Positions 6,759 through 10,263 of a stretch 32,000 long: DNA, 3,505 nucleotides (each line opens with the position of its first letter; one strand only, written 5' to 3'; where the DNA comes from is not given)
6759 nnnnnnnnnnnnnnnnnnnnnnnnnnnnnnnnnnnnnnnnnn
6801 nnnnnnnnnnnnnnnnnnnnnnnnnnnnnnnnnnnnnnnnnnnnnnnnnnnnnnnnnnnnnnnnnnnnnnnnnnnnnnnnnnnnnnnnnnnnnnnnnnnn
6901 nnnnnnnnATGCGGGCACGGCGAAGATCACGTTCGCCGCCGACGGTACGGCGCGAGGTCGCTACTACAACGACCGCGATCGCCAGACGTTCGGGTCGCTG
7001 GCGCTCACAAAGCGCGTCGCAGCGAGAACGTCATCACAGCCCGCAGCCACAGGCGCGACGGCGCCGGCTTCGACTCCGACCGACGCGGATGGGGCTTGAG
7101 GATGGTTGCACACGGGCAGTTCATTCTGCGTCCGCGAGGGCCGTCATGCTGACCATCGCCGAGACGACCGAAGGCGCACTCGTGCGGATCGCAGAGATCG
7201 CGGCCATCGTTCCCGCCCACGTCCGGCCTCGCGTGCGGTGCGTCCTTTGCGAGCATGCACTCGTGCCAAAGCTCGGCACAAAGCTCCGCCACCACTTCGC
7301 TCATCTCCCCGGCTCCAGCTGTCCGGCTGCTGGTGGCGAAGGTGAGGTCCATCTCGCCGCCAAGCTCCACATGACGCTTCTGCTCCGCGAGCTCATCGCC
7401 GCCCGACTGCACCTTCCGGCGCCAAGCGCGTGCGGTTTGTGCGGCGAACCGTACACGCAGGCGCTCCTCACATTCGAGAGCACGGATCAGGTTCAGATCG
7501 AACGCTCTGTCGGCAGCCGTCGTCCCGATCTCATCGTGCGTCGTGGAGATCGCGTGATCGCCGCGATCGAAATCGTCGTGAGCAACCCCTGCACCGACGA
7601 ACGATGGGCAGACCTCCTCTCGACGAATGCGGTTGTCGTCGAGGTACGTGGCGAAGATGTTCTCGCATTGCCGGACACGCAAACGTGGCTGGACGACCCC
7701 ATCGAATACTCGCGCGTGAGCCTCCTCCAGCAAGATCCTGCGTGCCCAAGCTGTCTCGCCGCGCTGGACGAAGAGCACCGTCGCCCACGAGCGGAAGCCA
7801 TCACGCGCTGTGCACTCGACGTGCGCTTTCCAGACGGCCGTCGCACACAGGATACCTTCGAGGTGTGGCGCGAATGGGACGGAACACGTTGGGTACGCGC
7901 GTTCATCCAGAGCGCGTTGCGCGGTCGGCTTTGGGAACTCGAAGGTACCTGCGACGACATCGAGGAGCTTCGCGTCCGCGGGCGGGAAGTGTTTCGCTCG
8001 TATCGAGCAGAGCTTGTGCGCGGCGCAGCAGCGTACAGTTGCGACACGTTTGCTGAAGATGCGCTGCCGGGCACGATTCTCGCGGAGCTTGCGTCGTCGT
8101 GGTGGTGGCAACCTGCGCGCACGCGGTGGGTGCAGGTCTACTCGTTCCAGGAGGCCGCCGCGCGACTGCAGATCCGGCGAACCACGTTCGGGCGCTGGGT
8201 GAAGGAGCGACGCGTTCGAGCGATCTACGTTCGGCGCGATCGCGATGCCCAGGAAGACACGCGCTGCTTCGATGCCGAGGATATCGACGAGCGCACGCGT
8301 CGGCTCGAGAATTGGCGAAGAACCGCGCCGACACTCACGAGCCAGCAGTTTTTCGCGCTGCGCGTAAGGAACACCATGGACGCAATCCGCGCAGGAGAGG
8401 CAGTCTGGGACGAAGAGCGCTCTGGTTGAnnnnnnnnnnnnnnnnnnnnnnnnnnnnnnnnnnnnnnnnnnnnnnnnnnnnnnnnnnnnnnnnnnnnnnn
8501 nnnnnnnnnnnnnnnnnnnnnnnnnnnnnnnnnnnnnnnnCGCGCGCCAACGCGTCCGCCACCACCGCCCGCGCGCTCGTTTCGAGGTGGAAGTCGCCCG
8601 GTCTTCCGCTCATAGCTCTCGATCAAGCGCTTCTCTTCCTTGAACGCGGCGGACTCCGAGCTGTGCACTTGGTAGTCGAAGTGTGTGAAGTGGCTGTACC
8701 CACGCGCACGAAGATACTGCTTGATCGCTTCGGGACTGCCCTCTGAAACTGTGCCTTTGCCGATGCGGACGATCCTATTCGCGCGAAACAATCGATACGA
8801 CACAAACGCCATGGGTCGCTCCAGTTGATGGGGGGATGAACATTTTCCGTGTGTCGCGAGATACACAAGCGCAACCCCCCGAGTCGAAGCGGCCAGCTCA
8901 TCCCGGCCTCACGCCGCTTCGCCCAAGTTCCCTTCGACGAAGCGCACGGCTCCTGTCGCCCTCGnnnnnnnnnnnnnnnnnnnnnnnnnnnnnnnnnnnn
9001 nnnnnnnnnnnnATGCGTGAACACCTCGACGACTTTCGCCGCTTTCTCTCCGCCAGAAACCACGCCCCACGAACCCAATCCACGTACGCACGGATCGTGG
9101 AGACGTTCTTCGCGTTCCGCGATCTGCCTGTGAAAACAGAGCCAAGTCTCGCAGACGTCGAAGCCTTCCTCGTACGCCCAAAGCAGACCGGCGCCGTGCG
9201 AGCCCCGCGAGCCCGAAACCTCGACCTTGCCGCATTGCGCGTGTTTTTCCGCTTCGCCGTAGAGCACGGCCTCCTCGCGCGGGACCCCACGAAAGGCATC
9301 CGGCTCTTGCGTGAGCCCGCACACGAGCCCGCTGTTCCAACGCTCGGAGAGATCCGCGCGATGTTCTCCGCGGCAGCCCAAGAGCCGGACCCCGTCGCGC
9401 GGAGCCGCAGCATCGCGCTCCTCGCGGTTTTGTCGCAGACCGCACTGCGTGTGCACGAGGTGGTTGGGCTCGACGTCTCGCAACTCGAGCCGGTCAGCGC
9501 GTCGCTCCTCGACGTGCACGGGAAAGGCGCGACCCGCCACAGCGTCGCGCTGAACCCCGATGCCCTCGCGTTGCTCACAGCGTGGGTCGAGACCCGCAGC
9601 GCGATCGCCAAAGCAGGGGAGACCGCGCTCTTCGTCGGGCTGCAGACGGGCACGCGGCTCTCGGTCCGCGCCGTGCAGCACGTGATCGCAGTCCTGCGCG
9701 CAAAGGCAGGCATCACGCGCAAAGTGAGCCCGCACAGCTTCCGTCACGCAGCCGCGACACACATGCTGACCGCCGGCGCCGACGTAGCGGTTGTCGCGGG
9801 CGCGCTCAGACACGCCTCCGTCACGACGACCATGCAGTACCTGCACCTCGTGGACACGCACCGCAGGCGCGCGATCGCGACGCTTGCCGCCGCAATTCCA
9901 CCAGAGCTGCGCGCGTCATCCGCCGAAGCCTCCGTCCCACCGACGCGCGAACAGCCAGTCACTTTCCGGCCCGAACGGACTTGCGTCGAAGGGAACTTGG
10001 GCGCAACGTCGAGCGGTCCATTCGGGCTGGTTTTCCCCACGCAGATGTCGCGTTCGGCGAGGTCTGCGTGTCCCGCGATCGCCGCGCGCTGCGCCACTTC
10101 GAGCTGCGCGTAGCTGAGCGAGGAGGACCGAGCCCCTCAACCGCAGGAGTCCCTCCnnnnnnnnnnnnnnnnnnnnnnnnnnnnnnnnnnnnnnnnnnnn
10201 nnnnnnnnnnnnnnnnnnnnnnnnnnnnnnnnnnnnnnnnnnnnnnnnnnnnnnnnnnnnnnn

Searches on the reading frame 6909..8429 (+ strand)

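Call 6: search_protein_families(library=pfam, proteins=[window:6909-8429:+], max_evalue=0.01)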
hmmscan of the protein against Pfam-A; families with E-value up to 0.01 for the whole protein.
window:6909-8429:+ (506 aa): 2 families
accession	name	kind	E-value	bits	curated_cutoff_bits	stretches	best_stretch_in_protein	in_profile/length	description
PF25164.1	CoiA_N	-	4e-06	26.7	26.3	1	111-140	20-49/50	Competence protein CoiA, N-terminal domain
PF12728.13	HTH_17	-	0.0041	17.8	27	0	410-439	1-30/51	Helix-turn-helix domain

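Call 7: search_protein_families(library=padloc, proteins=[window:6909-8429:+], max_evalue=0.001)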
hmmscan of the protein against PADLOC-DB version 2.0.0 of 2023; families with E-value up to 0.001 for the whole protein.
window:6909-8429:+ (506 aa): 0 families

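Call 50: search_protein_families(library=ncbifam, proteins=[window:6909-8429:+], max_evalue=0.001)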
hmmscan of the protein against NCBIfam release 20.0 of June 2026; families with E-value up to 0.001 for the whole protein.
window:6909-8429:+ (506 aa): 0 families

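Call 61: search_protein_families(library=phrogs, proteins=[window:6909-8429:+], max_evalue=0.001)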
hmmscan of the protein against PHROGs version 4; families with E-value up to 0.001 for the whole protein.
window:6909-8429:+ (506 aa): 0 families

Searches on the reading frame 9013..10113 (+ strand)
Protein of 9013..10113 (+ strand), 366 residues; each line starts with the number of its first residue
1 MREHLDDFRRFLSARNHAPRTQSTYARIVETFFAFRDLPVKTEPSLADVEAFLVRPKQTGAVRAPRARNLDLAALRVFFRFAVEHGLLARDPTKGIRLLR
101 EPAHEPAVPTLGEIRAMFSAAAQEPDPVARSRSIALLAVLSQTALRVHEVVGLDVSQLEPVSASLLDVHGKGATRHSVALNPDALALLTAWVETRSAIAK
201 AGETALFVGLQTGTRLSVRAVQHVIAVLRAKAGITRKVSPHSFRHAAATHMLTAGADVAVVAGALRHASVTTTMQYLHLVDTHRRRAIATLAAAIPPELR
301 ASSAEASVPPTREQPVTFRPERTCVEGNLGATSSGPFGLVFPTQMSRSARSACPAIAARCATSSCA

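Call 6: search_protein_families(library=pfam, proteins=[window:9013-10113:+], max_evalue=0.01)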
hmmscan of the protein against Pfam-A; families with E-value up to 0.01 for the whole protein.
window:9013-10113:+ (366 aa): 3 families
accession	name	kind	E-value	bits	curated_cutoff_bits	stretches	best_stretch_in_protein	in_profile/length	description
PF00589.27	Phage_integrase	-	5.5e-29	101.6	27.1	1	113-281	7-170/172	Phage integrase family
PF02899.23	Phage_int_SAM_1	-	5.9e-06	26.9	22.3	1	6-85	2-82/83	Phage integrase, N-terminal SAM-like domain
PF13495.12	Phage_int_SAM_4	-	2e-05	25.4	27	1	5-82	2-78/85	Phage integrase, N-terminal SAM-like domain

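Call 50: search_protein_families(library=ncbifam, proteins=[window:9013-10113:+], max_evalue=0.001)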
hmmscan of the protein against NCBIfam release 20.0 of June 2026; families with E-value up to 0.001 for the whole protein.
window:9013-10113:+ (366 aa): 10 families
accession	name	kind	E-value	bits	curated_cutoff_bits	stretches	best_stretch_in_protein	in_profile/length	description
TIGR02224.1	recomb_XerC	equivalog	8.2e-48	163.3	335.15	1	7-283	2-281/295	tyrosine recombinase XerC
TIGR02225.1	recomb_XerD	equivalog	4.4e-42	144.4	329.6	1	8-283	3-278/290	site-specific tyrosine recombinase XerD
NF040815.2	recomb_XerA_Arch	equivalog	1.4e-41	142.8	220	1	6-286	1-261/263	site-specific tyrosine recombinase/integron integrase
NF001399.0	PRK00283.1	subfamily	4.6e-41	141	279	1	3-288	7-292/300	tyrosine recombinase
NF002331.0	PRK01287.1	subfamily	3.6e-27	95.3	371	1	2-280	27-313/365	site-specific tyrosine recombinase XerC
NF003462.0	PRK05084.1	equivalog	2.6e-23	82.3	267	1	130-291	194-356/360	tyrosine recombinase XerS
TIGR02249.1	integrase_gron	subfamily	2.2e-22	79.8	265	2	220-287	241-308/315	integron integrase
NF011946.0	PRK15417.1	equivalog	1.5e-09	37.5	435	1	228-289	264-325/337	integron integrase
NF007370.0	PRK09870.1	subfamily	2.3e-09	37.2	221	1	111-276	15-176/200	tyrosine-type DNA invertase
NF007371.0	PRK09871.1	subfamily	4.6e-08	32.8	222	1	112-277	10-172/198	tyrosine-type DNA invertase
